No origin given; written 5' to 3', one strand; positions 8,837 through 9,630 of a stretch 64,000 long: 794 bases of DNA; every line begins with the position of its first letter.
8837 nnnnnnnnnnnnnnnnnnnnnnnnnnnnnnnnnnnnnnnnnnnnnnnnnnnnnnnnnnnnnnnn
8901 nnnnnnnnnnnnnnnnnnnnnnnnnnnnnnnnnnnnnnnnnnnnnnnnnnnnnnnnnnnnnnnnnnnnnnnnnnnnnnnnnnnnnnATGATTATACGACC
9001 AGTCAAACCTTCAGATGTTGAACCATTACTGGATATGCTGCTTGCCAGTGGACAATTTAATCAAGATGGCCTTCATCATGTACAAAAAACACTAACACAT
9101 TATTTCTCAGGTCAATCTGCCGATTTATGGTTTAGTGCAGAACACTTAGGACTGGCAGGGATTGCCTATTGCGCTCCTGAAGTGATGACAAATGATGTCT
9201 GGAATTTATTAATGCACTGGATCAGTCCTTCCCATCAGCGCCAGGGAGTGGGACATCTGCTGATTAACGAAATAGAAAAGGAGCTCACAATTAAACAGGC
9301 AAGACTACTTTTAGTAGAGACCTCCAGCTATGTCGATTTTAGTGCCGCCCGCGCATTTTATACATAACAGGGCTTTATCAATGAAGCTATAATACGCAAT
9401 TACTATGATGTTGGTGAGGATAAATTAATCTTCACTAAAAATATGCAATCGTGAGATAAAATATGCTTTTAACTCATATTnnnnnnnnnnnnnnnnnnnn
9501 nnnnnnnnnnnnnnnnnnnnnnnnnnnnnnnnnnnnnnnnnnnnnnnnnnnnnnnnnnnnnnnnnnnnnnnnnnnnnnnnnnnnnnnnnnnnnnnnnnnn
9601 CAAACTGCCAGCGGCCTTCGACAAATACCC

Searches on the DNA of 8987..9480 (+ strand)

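Call 49: search_dna_similar(query=window:8987-9480:+, collection=ecoli_genomes, mode=near, max_rows=14, rows=spread)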
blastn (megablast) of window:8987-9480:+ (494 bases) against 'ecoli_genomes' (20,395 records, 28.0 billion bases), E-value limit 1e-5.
Records with a match: 661; places in all: 663; records where one place covers at least 80% of the query: 433.
Genomes with a match: 660 of 5426; with a place that covers at least 80% of the query: 432. Places per genome that has any: lowest 1, median 1, highest 2. On chromosomes: 661 places; on plasmids: 2.
Best place of each record, by identity: >=99% 3; 95-99% 645; 90-95% 11; 80-90% 2.
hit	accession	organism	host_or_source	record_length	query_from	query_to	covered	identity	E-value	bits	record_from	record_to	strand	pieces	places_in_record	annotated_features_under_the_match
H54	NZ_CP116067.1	Escherichia coli strain DETEC-S792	ICU staff rectal swab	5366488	1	494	100%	100.0%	0e+0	913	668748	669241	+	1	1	GNAT family N-acetyltransferase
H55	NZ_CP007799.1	Escherichia coli Nissle 1917 strain Nissle 1917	soldier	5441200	1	493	100%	95.3%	0e+0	782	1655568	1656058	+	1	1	hypothetical protein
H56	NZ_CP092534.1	Escherichia coli strain DS566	Homo sapiens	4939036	1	493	100%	95.3%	0e+0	782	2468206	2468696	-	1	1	hypothetical protein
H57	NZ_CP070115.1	Escherichia coli strain FDAARGOS_1298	Homo sapiens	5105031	1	493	100%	95.3%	0e+0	782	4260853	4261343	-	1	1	hypothetical protein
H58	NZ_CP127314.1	Escherichia coli strain C25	Bos taurus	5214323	1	493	100%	95.3%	0e+0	782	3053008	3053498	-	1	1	hypothetical protein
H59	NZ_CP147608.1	Escherichia coli strain GN06489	Homo sapiens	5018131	1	493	100%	95.3%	0e+0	782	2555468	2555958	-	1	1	hypothetical protein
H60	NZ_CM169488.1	Escherichia coli strain EC13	Homo sapiens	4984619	1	493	100%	95.3%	0e+0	782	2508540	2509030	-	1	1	hypothetical protein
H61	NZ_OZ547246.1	Escherichia coli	Homo sapiens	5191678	1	493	100%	95.3%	0e+0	782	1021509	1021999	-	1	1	hypothetical protein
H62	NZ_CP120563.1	Escherichia coli strain H22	Homo sapiens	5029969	1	493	100%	95.1%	0e+0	776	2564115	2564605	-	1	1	hypothetical protein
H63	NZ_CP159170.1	Escherichia coli strain 10035776-3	Homo sapiens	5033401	307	494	38%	97.9%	9e-86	326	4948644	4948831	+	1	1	none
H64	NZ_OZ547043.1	Escherichia coli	Homo sapiens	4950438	307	494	38%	97.3%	4e-84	320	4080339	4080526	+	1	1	none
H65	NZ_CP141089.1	Escherichia coli strain KE47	Homo sapiens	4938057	313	494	37%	98.9%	9e-86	326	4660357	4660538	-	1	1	none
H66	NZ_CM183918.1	Escherichia coli strain GMM076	Homo sapiens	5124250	313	494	37%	98.9%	9e-86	326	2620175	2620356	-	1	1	none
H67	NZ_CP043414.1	Escherichia coli strain EC42405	bovine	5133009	313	493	37%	95.0%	5e-73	283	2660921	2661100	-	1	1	none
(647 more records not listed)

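Call 50: get_annotated_region(hit=H55, flank=300)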
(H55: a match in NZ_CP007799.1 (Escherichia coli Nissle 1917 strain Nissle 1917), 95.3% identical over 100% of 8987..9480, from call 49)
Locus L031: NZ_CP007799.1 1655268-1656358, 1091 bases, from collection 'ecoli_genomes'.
description: Escherichia coli Nissle 1917 chromosome, complete genome
organism: Escherichia coli Nissle 1917 strain Nissle 1917 (NCBI taxid 316435)
replicon: chromosome; assembly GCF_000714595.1
host: soldier; source: feces; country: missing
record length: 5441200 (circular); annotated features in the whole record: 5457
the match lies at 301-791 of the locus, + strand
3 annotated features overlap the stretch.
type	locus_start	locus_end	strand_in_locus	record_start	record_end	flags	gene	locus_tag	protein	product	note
CDS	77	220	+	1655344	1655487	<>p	-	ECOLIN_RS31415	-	ISAs1 family transposase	incomplete; partial in the middle of a contig; missing N-terminus and C-terminus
CDS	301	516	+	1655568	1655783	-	-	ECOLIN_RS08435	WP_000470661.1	hypothetical protein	-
CDS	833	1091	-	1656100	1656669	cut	yddH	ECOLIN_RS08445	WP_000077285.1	flavin reductase family protein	-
